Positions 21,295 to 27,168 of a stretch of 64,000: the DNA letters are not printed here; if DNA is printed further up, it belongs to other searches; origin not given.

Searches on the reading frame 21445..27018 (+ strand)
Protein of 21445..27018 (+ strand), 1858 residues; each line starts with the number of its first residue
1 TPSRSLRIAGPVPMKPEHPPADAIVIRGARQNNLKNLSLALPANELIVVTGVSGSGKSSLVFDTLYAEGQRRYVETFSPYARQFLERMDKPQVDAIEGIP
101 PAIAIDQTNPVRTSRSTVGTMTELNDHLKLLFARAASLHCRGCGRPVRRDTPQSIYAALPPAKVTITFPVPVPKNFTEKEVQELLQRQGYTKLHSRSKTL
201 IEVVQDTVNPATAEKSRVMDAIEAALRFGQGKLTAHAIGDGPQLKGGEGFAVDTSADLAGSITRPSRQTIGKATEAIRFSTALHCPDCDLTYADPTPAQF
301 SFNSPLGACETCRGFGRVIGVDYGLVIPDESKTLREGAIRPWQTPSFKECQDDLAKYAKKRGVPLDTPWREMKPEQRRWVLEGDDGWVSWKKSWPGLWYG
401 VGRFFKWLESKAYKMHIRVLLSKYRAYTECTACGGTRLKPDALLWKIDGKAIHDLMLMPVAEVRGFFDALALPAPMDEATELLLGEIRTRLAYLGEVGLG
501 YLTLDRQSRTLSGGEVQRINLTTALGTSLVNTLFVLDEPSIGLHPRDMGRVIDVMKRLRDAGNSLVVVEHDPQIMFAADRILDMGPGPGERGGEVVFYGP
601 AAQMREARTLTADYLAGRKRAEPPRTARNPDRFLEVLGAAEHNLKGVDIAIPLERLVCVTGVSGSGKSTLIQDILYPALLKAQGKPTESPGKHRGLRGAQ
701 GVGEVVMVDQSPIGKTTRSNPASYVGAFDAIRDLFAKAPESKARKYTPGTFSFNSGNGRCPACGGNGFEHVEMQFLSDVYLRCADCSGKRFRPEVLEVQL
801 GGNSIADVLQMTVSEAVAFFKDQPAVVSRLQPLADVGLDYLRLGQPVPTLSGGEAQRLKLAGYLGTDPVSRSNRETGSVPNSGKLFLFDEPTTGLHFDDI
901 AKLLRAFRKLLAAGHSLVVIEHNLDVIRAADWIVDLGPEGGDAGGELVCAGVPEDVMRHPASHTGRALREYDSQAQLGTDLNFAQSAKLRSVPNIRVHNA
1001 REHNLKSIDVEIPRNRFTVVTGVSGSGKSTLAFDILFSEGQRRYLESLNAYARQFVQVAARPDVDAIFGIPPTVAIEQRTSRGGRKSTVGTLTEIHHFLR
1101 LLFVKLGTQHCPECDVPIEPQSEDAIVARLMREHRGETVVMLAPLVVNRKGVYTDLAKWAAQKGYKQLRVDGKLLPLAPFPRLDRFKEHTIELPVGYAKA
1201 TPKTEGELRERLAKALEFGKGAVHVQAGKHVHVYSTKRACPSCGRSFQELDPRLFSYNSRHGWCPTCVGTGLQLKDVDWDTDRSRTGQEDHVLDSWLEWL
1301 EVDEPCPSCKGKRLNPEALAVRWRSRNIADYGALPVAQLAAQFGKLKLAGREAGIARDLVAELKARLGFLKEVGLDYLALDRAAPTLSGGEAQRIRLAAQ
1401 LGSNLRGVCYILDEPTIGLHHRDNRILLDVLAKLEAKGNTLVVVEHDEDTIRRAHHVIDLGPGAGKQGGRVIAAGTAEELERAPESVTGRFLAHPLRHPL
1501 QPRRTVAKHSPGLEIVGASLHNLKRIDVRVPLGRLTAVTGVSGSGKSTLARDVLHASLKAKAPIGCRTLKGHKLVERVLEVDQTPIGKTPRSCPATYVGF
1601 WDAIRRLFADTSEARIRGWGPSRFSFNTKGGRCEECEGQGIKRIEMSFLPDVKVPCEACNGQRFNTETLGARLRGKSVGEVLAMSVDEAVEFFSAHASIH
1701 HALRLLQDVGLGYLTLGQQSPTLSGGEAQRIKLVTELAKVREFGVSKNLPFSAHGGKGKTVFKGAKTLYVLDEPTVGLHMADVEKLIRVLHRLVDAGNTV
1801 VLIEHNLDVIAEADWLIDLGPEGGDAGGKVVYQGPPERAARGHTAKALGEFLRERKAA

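Call 99: search_protein_families(library=pfam, proteins=[window:21445-27018:+], max_evalue=0.00001)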
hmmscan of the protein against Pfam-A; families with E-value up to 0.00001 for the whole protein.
window:21445-27018:+ (1858 aa): 25 families
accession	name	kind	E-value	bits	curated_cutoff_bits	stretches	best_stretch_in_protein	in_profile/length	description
PF17760.6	UvrA_inter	-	8.6e-32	109.7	23.3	1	1121-1227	1-107/109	UvrA interaction domain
PF00005.33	ABC_tran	-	6.6e-31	108.2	25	0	1523-1553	1-31/137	ABC transporter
PF13555.12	AAA_29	-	7.3e-18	64.5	27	0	643-678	11-49/61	P-loop containing region of AAA domain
PF13304.12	AAA_21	-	2.4e-17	64.4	27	0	512-575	239-303/304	AAA domain, putative AbiEii toxin, Type IV TA system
PF13191.12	AAA_16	-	5.7e-17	63.1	32.6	0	41-87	19-72/167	AAA ATPase domain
PF20703.3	nSTAND1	-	2.9e-15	57.2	27.1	0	30-67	19-56/379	Novel STAND NTPase 1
PF17755.6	UvrA_DNA-bind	-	6.7e-14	52.6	23.2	1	322-386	1-65/110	UvrA DNA-binding domain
PF02463.25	SMC_N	-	1.1e-13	51.5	40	0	995-1042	5-51/220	RecF/RecN/SMC N terminal domain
PF01443.25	Viral_helicase1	-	9.8e-12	45.6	21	0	658-677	2-21/228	Viral superfamily 1 RNA helicase core domain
PF03193.22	RsgA_GTPase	-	1.1e-11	45.3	30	0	993-1034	85-125/174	RsgA GTPase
PF13401.12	AAA_22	-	1.9e-11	44.8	27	0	1534-1557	6-29/130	AAA domain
PF13481.12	AAA_25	-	3.2e-11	43.7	27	0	1529-1558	29-58/195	AAA domain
PF05729.18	NACHT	-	3.2e-10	40.5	26.7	0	655-675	1-21/167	NACHT domain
PF13238.12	AAA_18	-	7e-10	39.9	29.4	0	1538-1553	3-18/128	AAA domain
PF13671.12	AAA_33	-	9.7e-10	39.3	27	0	1536-1555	2-21/143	AAA domain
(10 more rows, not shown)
